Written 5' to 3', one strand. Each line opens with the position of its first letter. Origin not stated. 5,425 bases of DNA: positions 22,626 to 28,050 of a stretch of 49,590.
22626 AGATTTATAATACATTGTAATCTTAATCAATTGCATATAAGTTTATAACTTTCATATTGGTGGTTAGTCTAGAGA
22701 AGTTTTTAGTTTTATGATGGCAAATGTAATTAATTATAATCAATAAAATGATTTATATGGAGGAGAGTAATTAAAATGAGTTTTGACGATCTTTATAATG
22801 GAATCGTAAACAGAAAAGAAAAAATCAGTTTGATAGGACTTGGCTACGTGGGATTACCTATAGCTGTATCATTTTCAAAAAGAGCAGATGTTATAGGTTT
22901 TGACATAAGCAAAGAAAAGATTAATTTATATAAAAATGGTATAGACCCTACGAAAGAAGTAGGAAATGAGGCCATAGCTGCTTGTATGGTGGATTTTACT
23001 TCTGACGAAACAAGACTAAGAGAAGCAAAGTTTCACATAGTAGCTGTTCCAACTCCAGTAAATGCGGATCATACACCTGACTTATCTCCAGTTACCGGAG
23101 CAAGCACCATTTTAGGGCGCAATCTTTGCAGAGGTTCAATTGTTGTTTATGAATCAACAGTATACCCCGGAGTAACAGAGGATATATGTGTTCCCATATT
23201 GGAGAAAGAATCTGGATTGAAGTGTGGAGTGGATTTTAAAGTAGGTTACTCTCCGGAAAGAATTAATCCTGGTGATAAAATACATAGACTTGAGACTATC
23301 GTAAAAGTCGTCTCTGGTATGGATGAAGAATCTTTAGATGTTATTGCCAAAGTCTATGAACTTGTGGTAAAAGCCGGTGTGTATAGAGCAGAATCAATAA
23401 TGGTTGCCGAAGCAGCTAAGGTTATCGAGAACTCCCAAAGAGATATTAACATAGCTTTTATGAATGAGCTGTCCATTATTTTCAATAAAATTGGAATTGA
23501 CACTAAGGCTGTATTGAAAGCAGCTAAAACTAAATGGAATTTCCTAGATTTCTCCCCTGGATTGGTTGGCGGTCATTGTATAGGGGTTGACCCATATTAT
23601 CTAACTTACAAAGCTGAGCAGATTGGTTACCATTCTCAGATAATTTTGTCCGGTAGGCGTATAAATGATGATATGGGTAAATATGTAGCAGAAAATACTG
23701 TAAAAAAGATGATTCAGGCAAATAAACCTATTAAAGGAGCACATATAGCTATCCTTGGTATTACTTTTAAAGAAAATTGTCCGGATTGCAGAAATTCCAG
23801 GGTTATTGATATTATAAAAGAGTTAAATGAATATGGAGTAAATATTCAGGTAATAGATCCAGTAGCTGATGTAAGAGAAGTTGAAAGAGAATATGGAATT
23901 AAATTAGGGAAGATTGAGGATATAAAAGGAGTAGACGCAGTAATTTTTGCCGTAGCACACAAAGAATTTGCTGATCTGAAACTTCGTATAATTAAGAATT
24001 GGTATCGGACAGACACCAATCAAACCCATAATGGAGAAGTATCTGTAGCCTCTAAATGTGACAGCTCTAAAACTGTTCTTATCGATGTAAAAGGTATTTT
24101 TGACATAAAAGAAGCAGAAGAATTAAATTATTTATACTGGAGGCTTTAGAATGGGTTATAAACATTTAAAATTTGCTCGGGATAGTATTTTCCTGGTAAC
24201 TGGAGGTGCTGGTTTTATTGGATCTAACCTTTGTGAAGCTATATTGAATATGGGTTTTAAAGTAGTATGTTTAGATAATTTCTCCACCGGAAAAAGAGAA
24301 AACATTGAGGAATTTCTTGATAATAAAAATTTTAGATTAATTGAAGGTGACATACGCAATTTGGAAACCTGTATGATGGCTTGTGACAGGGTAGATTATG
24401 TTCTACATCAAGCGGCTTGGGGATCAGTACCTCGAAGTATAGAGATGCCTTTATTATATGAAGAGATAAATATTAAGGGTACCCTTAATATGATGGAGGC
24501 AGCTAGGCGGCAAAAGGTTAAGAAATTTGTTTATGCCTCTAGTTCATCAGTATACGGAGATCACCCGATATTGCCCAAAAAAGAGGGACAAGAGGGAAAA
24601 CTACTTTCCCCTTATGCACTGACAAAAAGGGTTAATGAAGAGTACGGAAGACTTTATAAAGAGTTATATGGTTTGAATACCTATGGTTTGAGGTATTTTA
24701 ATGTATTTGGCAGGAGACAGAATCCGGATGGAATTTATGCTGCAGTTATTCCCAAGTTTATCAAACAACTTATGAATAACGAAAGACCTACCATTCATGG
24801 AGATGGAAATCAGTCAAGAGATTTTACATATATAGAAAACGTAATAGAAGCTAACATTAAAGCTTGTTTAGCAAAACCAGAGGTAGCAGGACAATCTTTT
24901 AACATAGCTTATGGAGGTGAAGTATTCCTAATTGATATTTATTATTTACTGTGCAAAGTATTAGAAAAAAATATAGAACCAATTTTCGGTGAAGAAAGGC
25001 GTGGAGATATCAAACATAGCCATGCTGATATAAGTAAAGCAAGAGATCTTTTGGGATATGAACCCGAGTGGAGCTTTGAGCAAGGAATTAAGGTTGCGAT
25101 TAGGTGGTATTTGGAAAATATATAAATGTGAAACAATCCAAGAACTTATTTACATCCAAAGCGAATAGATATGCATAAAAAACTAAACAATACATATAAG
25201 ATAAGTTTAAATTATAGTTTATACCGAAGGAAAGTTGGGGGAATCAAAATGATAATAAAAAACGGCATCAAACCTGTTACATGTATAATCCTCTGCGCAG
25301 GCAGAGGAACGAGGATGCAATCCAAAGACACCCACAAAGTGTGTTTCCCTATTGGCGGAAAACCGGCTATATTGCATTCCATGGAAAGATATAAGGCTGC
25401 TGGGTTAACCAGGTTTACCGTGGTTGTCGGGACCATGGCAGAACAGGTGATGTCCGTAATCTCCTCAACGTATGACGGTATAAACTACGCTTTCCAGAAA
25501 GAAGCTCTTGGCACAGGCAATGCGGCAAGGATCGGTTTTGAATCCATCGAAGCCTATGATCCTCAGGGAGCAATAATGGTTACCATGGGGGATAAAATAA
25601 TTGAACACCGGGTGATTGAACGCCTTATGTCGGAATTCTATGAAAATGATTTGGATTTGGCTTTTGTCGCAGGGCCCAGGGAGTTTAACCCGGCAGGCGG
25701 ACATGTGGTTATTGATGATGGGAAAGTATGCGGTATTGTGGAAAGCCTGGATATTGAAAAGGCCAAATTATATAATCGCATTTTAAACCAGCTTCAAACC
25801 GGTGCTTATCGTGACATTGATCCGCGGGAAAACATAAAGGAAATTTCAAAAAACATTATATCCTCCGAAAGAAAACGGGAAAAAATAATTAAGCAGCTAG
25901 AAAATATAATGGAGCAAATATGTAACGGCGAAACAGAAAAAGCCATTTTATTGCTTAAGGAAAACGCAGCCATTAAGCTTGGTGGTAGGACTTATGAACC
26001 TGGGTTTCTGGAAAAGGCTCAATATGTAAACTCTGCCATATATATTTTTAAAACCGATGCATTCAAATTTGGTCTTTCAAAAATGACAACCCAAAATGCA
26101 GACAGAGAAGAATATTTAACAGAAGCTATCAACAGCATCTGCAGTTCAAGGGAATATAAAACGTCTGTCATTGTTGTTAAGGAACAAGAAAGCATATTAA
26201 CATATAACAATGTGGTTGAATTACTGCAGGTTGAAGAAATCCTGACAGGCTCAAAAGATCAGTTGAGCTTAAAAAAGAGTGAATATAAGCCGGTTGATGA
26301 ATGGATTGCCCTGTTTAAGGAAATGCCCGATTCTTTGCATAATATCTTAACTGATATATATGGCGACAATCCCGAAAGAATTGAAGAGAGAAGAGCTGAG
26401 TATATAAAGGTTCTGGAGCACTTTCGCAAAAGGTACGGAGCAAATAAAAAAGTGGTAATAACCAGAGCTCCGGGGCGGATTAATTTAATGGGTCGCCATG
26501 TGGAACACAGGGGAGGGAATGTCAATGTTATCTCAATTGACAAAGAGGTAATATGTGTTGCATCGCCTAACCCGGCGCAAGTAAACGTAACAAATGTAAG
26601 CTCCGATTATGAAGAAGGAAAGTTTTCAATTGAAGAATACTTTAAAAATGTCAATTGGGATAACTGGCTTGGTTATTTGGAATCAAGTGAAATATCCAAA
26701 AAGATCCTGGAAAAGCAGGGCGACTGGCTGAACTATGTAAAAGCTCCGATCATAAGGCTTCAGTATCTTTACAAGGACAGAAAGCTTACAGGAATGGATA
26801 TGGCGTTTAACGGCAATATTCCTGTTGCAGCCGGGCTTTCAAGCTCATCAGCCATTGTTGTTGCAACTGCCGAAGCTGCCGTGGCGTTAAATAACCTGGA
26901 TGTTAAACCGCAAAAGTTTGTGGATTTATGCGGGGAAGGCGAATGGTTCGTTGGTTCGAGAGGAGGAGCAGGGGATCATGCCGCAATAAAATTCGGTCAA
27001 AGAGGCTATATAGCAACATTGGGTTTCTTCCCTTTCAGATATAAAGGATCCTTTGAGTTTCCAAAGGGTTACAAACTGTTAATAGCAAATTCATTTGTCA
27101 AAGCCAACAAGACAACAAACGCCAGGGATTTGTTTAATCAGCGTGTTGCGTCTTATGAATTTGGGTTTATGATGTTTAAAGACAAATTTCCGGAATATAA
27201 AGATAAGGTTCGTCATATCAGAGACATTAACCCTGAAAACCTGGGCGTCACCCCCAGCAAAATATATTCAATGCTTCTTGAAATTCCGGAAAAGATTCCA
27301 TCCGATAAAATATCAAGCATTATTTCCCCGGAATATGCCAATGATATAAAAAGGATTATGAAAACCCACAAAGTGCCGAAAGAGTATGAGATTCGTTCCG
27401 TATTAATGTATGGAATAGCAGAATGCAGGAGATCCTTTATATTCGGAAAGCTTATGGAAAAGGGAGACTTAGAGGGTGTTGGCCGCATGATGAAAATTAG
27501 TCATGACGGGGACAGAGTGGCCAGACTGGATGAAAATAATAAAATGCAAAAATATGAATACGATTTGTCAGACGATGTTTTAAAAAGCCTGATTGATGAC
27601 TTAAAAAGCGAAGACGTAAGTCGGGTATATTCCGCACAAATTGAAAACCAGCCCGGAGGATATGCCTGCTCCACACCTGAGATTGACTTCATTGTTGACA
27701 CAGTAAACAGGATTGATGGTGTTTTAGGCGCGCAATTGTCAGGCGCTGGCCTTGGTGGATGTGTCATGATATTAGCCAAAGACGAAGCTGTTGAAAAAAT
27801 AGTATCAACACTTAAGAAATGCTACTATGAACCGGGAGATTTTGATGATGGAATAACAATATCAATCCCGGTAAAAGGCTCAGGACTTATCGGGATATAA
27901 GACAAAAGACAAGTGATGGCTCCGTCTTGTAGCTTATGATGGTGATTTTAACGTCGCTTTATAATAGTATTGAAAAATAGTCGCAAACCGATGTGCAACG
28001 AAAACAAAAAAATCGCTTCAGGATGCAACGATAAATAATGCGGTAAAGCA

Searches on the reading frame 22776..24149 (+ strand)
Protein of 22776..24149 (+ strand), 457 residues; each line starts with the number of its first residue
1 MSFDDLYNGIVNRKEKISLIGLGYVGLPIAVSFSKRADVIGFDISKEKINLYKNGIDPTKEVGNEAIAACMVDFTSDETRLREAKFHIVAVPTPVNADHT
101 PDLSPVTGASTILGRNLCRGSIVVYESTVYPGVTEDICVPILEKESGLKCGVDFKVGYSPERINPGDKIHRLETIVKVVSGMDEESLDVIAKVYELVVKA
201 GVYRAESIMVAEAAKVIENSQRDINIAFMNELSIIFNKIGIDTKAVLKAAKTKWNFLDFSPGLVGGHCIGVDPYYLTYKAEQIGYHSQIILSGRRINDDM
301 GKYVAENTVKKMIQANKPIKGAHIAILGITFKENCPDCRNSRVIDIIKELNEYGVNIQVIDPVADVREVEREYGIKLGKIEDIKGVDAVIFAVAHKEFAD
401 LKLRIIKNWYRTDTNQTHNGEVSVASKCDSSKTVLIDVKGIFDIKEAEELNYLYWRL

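Call 4: search_protein_families(library=pfam, proteins=[window:22776-24149:+])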
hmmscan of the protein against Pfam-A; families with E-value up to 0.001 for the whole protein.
window:22776-24149:+ (457 aa): 3 families
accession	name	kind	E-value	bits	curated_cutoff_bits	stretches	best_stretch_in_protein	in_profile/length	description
PF03721.20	UDPG_MGDP_dh_N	-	1.2e-35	123.2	27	1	16-188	2-181/187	UDP-glucose/GDP-mannose dehydrogenase family, NAD binding domain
PF00984.24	UDPG_MGDP_dh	-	2.2e-24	85.8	25.4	1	210-298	2-93/94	UDP-glucose/GDP-mannose dehydrogenase family, central domain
PF03720.21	UDPG_MGDP_dh_C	-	7.1e-22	78.2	30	1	325-410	1-89/103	UDP-glucose/GDP-mannose dehydrogenase family, UDP binding domain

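Call 71: search_protein_families(library=ncbifam, proteins=[window:22776-24149:+], max_evalue=1e-20)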
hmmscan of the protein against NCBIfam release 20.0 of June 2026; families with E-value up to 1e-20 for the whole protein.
window:22776-24149:+ (457 aa): 6 families
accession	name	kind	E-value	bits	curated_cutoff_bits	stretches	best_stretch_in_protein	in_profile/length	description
NF011729.0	PRK15182.1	equivalog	1.5e-144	481.9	592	1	15-404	7-397/425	Vi polysaccharide biosynthesis UDP-N-acetylglucosamine C-6 dehydrogenase TviB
TIGR03026.1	NDP-sugDHase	subfamily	2e-118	395.7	189.8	1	16-409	2-402/413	nucleotide sugar dehydrogenase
NF008286.0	PRK11064.1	equivalog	1.3e-63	215.1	459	1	15-415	4-416/420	UDP-N-acetyl-D-mannosamine dehydrogenase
NF040825.1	UDPMaNacDH_Arch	equivalog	9.1e-63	212.5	750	1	16-411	2-390/418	UDP-N-acetyl-D-mannosamine dehydrogenase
NF041297.1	UDPGDh_AglM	equivalog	8.4e-44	150.1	670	1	16-402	2-399/429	UDP-glucose 6-dehydrogenase AglM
NF047673.2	TeichurnBiosyTuaD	equivalog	3.3e-36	125.4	700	1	15-411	2-403/439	UDP-glucose 6-dehydrogenase TuaD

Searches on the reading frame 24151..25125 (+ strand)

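Call 4: search_protein_families(library=pfam, proteins=[window:24151-25125:+])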
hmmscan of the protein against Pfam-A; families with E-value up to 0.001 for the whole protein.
window:24151-25125:+ (324 aa): 9 families
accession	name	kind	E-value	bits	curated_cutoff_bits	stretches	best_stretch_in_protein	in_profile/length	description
PF01370.27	Epimerase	-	2.2e-59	201.2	20.9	1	15-253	2-240/240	NAD dependent epimerase/dehydratase family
PF16363.11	GDP_Man_Dehyd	-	2.7e-53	182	27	1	15-314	1-330/332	GDP-mannose 4,6 dehydratase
PF01073.25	3Beta_HSD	-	6.5e-27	94.7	22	1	15-240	1-232/280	3-beta hydroxysteroid dehydrogenase/isomerase family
PF02719.21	Polysacc_synt_2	-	9.7e-19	68.1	20.2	1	15-263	2-239/293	Polysaccharide biosynthesis protein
PF07993.18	NAD_binding_4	-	4.8e-09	36.2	20.1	1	16-187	1-209/258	Male sterility protein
PF13460.12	NAD_binding_10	-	2e-08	34.8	27.2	1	18-164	1-129/184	NAD(P)H-binding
PF04321.23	RmlD_sub_bind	-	2.7e-07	30.4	27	1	15-167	4-137/287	RmlD substrate binding domain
PF05368.20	NmrA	-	2.4e-06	27.8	27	1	13-131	4-107/298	NmrA-like family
PF00106.31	adh_short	-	2.1e-05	24.6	26.6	1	14-81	3-71/195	short chain dehydrogenase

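Call 71: search_protein_families(library=ncbifam, proteins=[window:24151-25125:+], max_evalue=1e-20)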
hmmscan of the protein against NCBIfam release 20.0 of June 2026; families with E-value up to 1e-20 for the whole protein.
window:24151-25125:+ (324 aa): 9 families
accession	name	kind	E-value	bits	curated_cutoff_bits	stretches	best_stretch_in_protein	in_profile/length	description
NF011728.1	PRK15181.1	equivalog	1.6e-93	313.5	760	1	13-322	17-339/348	Vi polysaccharide biosynthesis UDP-N-acetylglucosaminuronic acid C-4 epimerase TviC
TIGR01181.1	dTDP_gluc_dehyt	equivalog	1e-50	172.6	365.1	1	14-323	2-314/321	dTDP-glucose 4,6-dehydratase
TIGR01179.1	galE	equivalog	1.9e-48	165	262.3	1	15-320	3-325/332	UDP-glucose 4-epimerase GalE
TIGR04180.1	EDH_00030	hypoth_equivalog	4.3e-48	163.9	475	1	15-307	2-296/297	NAD-dependent 4,6-dehydratase LegB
TIGR02197.1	heptose_epim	equivalog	1.1e-40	139.7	274.6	1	15-322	2-315/316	ADP-glyceromanno-heptose 6-epimerase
NF007956.0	PRK10675.1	subfamily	1.4e-34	119.8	394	1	14-319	3-328/338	UDP-glucose 4-epimerase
NF007490.0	PRK10084.1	subfamily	8e-27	94.2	649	1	14-323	3-337/361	dTDP-glucose 4,6-dehydratase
NF042422.1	oxyalk_red_OleD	equivalog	4.7e-25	88.6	580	1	15-255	4-234/329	2-alkyl-3-oxoalkanoate reductase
NF007582.0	PRK10217.1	equivalog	1.1e-22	80.7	698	1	14-323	4-334/355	dTDP-glucose 4,6-dehydratase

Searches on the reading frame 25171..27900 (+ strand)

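Call 4: search_protein_families(library=pfam, proteins=[window:25171-27900:+])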
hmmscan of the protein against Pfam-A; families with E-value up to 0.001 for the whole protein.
window:25171-27900:+ (909 aa): 5 families
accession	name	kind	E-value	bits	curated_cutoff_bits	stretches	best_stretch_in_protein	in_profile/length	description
PF00288.32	GHMP_kinases_N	-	5.3e-14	52.6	22.3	1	521-609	1-86/87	GHMP kinases N terminal domain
PF00483.29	NTP_transferase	-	6e-14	52.7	21.2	1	39-247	3-210/245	Nucleotidyl transferase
PF10509.15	GalKase_gal_bdg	-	6.3e-14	51.7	23.1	1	416-466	1-49/49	Galactokinase galactose-binding signature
PF08544.19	GHMP_kinases_C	-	1.1e-11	45.3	21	1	826-886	20-84/85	GHMP kinases C terminal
PF12804.13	NTP_transf_3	-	9.4e-11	42.6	27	1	38-174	1-130/160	MobA-like NTP transferase domain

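Call 71: search_protein_families(library=ncbifam, proteins=[window:25171-27900:+], max_evalue=1e-20)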
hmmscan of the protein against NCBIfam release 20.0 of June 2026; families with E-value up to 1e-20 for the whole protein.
window:25171-27900:+ (909 aa): 13 families
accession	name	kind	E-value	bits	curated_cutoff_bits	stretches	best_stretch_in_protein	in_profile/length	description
TIGR00131.1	gal_kin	equivalog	4.3e-43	147.7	226.65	1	413-779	3-306/388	galactokinase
NF003006.0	PRK03817.1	equivalog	4.5e-38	131.1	443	0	505-648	53-194/352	galactokinase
NF003472.0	PRK05101.1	equivalog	8.4e-33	113.8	499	0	414-649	7-220/382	galactokinase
NF003705.0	PRK05322.1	equivalog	1.9e-32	112.5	385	0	413-661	5-230/388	galactokinase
NF010932.0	PRK14352.1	equivalog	6.9e-30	104.1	611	1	34-201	5-172/488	bifunctional UDP-N-acetylglucosamine diphosphorylase/glucosamine-1-phosphate N-acetyltransferase GlmU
TIGR01173.1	glmU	equivalog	2.3e-29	102.5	366.85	1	38-237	3-192/452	bifunctional UDP-N-acetylglucosamine diphosphorylase/glucosamine-1-phosphate N-acetyltransferase GlmU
NF010934.1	PRK14354.1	equivalog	4.9e-29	101.1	450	1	38-214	2-171/447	bifunctional UDP-N-acetylglucosamine diphosphorylase/glucosamine-1-phosphate N-acetyltransferase GlmU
NF010933.0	PRK14353.1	equivalog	2.3e-28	99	505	1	35-199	5-166/453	bifunctional UDP-N-acetylglucosamine diphosphorylase/glucosamine-1-phosphate N-acetyltransferase GlmU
NF010936.0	PRK14356.1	equivalog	1.5e-27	96.6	666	0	37-214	7-178/456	bifunctional UDP-N-acetylglucosamine diphosphorylase/glucosamine-1-phosphate N-acetyltransferase GlmU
NF010935.0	PRK14355.1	equivalog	8.7e-25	87.2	718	0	36-213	4-176/459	bifunctional UDP-N-acetylglucosamine diphosphorylase/glucosamine-1-phosphate N-acetyltransferase GlmU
TIGR03992.1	Arch_glmU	subfamily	2.1e-22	79.5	292.1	0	37-247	2-197/393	bifunctional sugar-1-phosphate nucleotidylyltransferase/acetyltransferase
NF010940.0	PRK14360.1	equivalog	2.2e-22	79.2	602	0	37-207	3-171/452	bifunctional UDP-N-acetylglucosamine diphosphorylase/glucosamine-1-phosphate N-acetyltransferase GlmU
NF010937.0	PRK14357.1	equivalog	7.5e-22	77.8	658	0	37-267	2-219/448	bifunctional UDP-N-acetylglucosamine diphosphorylase/glucosamine-1-phosphate N-acetyltransferase GlmU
